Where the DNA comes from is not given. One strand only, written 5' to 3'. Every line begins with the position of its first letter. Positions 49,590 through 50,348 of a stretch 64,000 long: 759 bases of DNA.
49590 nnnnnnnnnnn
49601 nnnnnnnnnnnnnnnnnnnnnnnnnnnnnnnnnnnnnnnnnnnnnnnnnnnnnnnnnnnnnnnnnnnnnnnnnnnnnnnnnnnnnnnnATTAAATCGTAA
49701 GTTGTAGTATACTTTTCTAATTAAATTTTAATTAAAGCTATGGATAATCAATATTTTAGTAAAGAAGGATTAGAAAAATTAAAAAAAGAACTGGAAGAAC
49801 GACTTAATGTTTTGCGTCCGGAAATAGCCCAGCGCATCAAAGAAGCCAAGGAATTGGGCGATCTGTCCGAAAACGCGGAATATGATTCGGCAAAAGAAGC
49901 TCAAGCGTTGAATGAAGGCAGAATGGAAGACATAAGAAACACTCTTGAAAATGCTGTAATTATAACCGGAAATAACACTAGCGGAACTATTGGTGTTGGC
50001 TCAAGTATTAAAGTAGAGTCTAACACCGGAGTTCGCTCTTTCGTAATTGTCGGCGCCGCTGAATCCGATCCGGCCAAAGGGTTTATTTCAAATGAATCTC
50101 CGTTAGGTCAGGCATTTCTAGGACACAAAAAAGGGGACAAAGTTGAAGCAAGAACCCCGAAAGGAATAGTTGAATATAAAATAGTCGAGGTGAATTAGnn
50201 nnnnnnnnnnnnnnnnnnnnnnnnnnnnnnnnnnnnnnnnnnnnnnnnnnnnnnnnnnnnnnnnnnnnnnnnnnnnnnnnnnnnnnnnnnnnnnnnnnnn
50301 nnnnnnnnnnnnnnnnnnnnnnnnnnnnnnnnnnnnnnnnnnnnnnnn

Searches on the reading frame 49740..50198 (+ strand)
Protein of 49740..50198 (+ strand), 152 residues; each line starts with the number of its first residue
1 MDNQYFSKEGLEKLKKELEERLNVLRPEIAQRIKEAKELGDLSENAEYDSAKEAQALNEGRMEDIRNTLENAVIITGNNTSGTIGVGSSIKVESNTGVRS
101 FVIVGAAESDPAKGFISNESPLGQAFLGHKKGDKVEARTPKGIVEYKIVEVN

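Call 23: search_protein_families(library=pfam, proteins=[window:49740-50198:+], max_evalue=0.1)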
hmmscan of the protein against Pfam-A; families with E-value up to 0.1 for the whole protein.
window:49740-50198:+ (152 aa): 4 families
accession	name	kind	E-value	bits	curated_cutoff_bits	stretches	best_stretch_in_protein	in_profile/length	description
PF03449.20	GreA_GreB_N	-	7.7e-25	87.3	24.5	1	5-74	2-71/71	Transcription elongation factor, N-terminal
PF01272.25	GreA_GreB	-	6e-21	74.6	26.9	1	80-152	2-76/77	Transcription elongation factor, GreA/GreB, C-term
PF05227.19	CHASE3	-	0.00058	20.2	28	1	16-70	66-122/138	CHASE3 domain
PF14265.11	DUF4355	-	0.082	13.6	25.4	0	4-73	3-74/124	Capsid assembly scaffolding protein Gp46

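Call 33: find_related_loci(query=window:49740-50198:+, collection=genome_contigs, flank=6000)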
Query window:49740-50198:+ (152 aa) in genome_contigs; peptide patterns used: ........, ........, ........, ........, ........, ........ (x = any residue, [..] = any of these).
421 stretches matched a pattern; 96 encode a relative of the query (tblastn E <= 1e-3); the best 80 are kept; 80 distinct loci.
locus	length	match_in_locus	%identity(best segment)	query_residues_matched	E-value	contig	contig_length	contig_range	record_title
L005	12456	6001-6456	89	1-152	2e-87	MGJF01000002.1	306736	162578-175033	MAG: Candidatus Yanofskybacteria bacterium RIFCSPHIGHO2_01_FULL_43_32 rifcsphigho2_01_scaffold_161, whole genome shotgun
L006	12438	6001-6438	89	1-146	6e-85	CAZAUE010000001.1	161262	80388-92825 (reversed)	MAG TPA_asm: uncultured Candidatus Saccharibacteria bacterium isolate SRP050083_co1_186 genome assembly, contig: NODE_8_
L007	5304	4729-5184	89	1-152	5e-81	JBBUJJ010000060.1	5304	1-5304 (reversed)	MAG: Patescibacteria group bacterium isolate H41-bin108_1 H41_bin108_1_000000000060, whole genome shotgun sequence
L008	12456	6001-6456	90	1-152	9e-78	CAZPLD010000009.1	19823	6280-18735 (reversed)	MAG TPA_asm: uncultured Candidatus Saccharibacteria bacterium isolate binchicken_co227_99 genome assembly, contig: NODE_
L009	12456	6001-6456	72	1-151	3e-71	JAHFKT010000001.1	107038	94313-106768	MAG: Candidatus Yanofskybacteria bacterium isolate nzgw416 NODE_107_length_107039_cov_3.386876, whole genome shotgun seq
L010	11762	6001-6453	73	1-151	5e-71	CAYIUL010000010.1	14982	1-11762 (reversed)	MAG TPA_asm: uncultured Candidatus Saccharibacteria bacterium isolate ERP119705_co5_417 genome assembly, contig: NODE_49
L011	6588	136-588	72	1-151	9e-68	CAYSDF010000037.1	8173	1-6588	MAG TPA_asm: uncultured Candidatus Saccharibacteria bacterium isolate SRP193066_co2_10 genome assembly, contig: NODE_451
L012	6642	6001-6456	67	1-151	6e-65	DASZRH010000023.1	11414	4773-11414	MAG TPA_asm: Candidatus Paceibacterota bacterium isolate SMAG_U6019 k141_862895, whole genome shotgun sequence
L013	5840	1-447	68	4-151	2e-64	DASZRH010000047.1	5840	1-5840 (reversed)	MAG TPA_asm: Candidatus Paceibacterota bacterium isolate SMAG_U6019 k141_395409, whole genome shotgun sequence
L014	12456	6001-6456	66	1-151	3e-64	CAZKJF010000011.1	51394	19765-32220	MAG TPA_asm: uncultured Candidatus Saccharibacteria bacterium isolate binchicken_co84_142 genome assembly, contig: k141_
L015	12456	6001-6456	64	1-151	8e-61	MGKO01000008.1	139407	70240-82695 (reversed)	MAG: Candidatus Yanofskybacteria bacterium RIFCSPLOWO2_01_FULL_49_17 rifcsplowo2_01_scaffold_2084, whole genome shotgun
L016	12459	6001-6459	59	1-152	4e-55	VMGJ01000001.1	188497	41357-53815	MAG: Parcubacteria group bacterium Licking1014_17 CEN90_scaffold_89, whole genome shotgun sequence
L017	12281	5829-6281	70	1-151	8e-52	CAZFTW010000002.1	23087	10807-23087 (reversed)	MAG TPA_asm: uncultured Candidatus Saccharibacteria bacterium isolate binchicken_co227_337 genome assembly, contig: NODE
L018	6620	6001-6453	53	2-151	1e-45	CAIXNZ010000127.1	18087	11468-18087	Candidatus Falkowbacteria bacterium isolate AlinenSediments_bin-2611 genome assembly, contig: bin-2611:127/128, whole ge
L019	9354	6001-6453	51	2-151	1e-44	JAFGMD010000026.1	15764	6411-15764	MAG: Candidatus Falkowbacteria bacterium isolate Zod_Metabat.442 k87_7067084, whole genome shotgun sequence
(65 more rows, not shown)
